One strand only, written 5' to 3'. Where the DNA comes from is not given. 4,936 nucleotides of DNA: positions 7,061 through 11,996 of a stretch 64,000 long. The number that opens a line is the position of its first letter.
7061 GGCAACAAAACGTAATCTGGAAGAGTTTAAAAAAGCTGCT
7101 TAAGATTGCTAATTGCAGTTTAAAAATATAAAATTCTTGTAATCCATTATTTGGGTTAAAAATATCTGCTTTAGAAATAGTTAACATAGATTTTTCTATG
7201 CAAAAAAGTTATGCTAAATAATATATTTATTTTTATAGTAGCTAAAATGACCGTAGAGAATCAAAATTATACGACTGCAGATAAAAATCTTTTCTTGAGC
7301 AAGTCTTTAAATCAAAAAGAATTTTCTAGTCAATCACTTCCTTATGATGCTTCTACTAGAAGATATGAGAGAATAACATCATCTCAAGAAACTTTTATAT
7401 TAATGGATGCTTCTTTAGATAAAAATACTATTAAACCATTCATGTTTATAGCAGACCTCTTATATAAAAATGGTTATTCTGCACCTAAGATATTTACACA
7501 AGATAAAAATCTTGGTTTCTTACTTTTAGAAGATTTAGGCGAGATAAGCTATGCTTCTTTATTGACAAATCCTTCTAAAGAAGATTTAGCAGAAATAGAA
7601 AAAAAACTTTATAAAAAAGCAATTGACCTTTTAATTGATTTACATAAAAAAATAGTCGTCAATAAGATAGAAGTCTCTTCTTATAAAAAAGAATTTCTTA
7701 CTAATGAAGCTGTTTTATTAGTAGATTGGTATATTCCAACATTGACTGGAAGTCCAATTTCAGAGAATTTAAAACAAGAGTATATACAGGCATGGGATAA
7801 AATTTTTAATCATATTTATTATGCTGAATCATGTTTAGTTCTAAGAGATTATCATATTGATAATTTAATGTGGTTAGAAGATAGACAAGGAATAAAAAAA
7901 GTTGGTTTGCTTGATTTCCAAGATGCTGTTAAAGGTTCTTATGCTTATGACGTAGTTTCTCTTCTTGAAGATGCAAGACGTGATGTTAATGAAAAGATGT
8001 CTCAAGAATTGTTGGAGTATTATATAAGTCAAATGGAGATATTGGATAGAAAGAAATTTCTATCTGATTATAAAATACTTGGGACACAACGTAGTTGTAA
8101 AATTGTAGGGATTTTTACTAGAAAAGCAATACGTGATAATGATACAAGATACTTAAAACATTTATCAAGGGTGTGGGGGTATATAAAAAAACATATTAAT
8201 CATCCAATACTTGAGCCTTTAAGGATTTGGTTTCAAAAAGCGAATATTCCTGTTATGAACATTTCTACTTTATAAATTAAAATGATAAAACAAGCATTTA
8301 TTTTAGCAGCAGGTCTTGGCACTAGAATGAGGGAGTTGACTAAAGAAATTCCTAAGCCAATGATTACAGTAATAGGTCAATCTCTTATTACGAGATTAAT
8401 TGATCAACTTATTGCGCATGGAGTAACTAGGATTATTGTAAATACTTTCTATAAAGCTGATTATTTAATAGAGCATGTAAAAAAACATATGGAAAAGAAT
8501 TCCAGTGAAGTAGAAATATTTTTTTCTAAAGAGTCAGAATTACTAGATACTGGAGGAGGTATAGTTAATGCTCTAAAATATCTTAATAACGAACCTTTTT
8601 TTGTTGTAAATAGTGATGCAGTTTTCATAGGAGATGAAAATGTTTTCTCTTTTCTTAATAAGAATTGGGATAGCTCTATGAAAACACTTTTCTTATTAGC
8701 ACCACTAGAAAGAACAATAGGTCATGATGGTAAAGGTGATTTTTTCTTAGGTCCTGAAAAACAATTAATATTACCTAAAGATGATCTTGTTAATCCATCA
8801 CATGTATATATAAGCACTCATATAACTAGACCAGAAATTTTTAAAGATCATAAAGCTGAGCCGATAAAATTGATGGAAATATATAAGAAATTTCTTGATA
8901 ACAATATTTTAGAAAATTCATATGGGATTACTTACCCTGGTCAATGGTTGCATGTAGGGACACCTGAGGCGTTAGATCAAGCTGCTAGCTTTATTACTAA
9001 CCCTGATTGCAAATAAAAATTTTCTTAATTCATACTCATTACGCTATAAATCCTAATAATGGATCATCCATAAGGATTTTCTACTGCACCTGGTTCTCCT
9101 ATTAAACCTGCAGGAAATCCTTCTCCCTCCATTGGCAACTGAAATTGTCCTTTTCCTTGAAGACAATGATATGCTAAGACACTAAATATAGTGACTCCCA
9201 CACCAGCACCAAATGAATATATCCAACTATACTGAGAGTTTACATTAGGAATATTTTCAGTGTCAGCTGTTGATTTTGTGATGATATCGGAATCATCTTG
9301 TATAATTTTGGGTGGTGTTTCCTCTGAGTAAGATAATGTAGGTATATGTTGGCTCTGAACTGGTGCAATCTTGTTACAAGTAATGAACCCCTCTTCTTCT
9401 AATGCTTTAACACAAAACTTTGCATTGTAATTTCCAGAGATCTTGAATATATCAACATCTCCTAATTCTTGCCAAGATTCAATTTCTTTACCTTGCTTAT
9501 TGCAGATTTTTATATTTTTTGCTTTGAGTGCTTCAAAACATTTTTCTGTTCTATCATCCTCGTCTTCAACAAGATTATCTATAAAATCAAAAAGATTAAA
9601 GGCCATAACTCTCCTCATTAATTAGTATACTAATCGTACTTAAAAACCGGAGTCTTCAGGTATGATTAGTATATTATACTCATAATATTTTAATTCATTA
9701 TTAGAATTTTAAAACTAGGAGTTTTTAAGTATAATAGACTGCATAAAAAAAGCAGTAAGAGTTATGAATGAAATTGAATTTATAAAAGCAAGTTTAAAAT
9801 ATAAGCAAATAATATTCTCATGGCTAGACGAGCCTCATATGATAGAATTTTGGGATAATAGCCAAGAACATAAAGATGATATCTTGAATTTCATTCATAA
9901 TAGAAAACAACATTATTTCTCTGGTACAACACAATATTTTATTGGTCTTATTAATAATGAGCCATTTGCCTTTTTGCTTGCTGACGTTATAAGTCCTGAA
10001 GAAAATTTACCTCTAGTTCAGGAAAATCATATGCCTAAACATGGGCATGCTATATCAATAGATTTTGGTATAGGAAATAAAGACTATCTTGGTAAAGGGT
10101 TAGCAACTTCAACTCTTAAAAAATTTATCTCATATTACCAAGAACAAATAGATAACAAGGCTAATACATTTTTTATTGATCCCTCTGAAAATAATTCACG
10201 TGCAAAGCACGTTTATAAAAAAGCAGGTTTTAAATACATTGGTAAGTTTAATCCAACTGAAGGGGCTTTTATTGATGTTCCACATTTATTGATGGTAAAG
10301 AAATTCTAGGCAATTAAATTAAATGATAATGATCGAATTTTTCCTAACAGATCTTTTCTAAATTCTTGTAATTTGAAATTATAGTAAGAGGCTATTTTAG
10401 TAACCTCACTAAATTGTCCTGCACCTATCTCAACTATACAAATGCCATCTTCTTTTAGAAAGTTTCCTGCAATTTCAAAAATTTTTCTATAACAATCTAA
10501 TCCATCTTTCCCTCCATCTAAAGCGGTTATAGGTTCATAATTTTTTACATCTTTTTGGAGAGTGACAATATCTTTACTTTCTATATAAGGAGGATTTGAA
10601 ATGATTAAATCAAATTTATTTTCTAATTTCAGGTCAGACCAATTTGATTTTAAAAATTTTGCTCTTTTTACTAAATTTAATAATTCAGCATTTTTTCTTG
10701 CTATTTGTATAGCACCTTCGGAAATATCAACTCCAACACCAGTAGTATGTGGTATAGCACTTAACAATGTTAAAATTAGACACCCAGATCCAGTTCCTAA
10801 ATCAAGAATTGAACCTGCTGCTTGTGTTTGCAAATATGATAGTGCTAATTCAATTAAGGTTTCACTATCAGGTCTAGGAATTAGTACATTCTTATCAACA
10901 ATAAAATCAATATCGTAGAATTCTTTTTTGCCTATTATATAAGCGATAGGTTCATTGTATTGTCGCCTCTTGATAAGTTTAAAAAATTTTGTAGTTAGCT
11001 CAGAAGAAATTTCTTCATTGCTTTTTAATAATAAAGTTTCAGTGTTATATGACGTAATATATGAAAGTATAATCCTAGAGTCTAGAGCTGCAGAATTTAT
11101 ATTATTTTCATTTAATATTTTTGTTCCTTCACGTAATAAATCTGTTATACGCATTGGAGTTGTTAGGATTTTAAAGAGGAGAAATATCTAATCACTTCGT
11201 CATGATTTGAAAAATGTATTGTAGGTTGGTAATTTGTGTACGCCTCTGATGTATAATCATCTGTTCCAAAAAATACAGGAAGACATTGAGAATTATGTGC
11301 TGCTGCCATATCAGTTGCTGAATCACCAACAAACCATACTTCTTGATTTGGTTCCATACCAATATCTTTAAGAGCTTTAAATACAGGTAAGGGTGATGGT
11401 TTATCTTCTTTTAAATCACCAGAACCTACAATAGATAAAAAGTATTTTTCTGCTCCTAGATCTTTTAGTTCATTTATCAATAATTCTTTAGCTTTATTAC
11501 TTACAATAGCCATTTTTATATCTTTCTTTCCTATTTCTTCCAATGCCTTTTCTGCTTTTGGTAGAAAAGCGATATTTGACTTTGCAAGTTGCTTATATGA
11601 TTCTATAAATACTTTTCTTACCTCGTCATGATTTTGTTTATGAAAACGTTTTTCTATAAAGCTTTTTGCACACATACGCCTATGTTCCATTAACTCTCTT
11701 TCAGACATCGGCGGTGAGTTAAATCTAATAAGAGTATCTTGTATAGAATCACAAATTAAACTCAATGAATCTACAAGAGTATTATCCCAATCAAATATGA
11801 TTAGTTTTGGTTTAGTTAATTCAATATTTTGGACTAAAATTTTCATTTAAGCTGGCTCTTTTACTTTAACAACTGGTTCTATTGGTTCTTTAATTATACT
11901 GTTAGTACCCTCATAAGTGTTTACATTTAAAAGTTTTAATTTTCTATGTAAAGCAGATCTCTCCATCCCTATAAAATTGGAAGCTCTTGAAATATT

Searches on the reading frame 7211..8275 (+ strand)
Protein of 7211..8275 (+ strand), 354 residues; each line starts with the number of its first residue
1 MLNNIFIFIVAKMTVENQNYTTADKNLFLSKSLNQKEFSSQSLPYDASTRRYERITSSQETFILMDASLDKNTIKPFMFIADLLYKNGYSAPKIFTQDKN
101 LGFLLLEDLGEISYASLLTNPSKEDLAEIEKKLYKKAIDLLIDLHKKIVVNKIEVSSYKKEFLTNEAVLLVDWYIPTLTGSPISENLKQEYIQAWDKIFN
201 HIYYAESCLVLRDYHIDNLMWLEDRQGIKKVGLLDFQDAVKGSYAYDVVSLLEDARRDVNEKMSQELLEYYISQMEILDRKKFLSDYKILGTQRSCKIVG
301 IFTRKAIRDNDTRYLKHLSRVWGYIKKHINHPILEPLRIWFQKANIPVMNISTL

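Call 38: search_protein_families(library=pfam, proteins=[window:7211-8275:+], max_evalue=0.00001)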
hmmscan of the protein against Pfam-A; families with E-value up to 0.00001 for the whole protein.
window:7211-8275:+ (354 aa): 2 families
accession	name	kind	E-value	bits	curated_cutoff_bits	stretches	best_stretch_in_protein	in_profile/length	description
PF01636.29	APH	-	2.7e-20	73.6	23.2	1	46-272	8-230/239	Phosphotransferase enzyme family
PF02958.26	EcKL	-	6.1e-08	32.8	22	1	182-276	190-286/294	Ecdysteroid kinase-like family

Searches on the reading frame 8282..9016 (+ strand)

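Call 38: search_protein_families(library=pfam, proteins=[window:8282-9016:+], max_evalue=0.00001)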
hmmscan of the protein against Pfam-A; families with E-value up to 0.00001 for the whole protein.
window:8282-9016:+ (244 aa): 2 families
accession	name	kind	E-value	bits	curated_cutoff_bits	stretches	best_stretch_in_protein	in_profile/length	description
PF00483.29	NTP_transferase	-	6.6e-17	62.3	21.2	1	5-115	2-113/245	Nucleotidyl transferase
PF12804.13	NTP_transf_3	-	1.1e-11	45.6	27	1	5-122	1-105/160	MobA-like NTP transferase domain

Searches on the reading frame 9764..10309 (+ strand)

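Call 38: search_protein_families(library=pfam, proteins=[window:9764-10309:+], max_evalue=0.00001)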
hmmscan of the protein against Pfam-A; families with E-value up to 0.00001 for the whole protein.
window:9764-10309:+ (181 aa): 2 families
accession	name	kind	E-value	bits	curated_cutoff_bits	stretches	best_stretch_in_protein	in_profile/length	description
PF13523.12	Acetyltransf_8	-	2.4e-13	50.4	27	1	16-162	8-143/145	Acetyltransferase (GNAT) domain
PF13302.13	Acetyltransf_3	-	7.3e-07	30.4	25.4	1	19-157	17-138/138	Acetyltransferase (GNAT) domain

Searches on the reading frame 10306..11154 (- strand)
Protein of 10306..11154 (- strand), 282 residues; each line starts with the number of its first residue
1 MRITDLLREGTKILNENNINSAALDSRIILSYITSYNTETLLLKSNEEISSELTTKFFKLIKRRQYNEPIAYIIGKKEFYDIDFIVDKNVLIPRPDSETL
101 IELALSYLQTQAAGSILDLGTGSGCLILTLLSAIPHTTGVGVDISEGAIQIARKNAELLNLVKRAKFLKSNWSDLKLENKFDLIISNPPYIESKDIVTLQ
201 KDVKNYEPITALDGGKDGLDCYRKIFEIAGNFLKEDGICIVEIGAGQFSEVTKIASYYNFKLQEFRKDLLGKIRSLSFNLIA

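Call 38: search_protein_families(library=pfam, proteins=[window:10306-11154:-], max_evalue=0.00001)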
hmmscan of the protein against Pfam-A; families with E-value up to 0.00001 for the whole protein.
window:10306-11154:- (282 aa): 11 families
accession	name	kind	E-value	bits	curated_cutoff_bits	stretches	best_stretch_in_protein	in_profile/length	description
PF17827.6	PrmC_N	-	4.9e-17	62.7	23.4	1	5-75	1-71/71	PrmC N-terminal domain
PF05175.20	MTS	-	1.5e-16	61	23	1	103-195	22-113/170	Methyltransferase small domain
PF13847.12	Methyltransf_31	-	8.3e-16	58.4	27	1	113-242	4-110/145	Methyltransferase domain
PF13649.12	Methyltransf_25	-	6.4e-12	46.4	27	1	116-199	1-85/97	Methyltransferase domain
PF06325.19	PrmA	-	5.7e-09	36.3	22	1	110-187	159-233/296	Ribosomal protein L11 methyltransferase (PrmA)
PF07669.17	Eco57I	-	2.9e-08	34.5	25.3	1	167-241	58-132/171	Eco57I restriction-modification methylase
PF01170.24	UPF0020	-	4.5e-08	33.5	22.3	1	140-193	80-134/197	RMKL-like, methyltransferase domain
PF08242.18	Methyltransf_12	-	2.3e-07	31.9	30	1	117-187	1-72/98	Methyltransferase domain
PF08241.18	Methyltransf_11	-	1.4e-06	29.3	21.2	1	117-187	1-67/95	Methyltransferase domain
PF13489.12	Methyltransf_23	-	2e-06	28.1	27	1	110-187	20-88/164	Methyltransferase domain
PF03602.21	Cons_hypoth95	-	2.4e-06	27.8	24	1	94-204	22-137/182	Conserved hypothetical protein 95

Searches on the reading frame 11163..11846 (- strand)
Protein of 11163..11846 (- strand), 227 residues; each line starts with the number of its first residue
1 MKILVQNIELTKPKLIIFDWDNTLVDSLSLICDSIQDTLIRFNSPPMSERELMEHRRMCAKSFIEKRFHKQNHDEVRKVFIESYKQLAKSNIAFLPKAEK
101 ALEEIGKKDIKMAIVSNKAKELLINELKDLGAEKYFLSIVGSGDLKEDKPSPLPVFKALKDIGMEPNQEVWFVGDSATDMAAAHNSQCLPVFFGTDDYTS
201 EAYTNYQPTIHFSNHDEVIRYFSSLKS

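Call 38: search_protein_families(library=pfam, proteins=[window:11163-11846:-], max_evalue=0.00001)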
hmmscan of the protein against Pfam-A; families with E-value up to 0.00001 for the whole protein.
window:11163-11846:- (227 aa): 4 families
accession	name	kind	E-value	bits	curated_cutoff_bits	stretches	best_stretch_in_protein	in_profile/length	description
PF13419.12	HAD_2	-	8.4e-37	127.4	23.8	1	16-188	1-173/178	Haloacid dehalogenase-like hydrolase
PF00702.32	Hydrolase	-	1.1e-20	75.3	26.4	1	14-185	2-189/191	haloacid dehalogenase-like hydrolase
PF12710.13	HAD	-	1.6e-06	29.1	27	1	16-183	1-188/189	haloacid dehalogenase-like hydrolase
PF13242.12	Hydrolase_like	-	4.6e-06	26.9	22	1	149-210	4-67/75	HAD-hyrolase-like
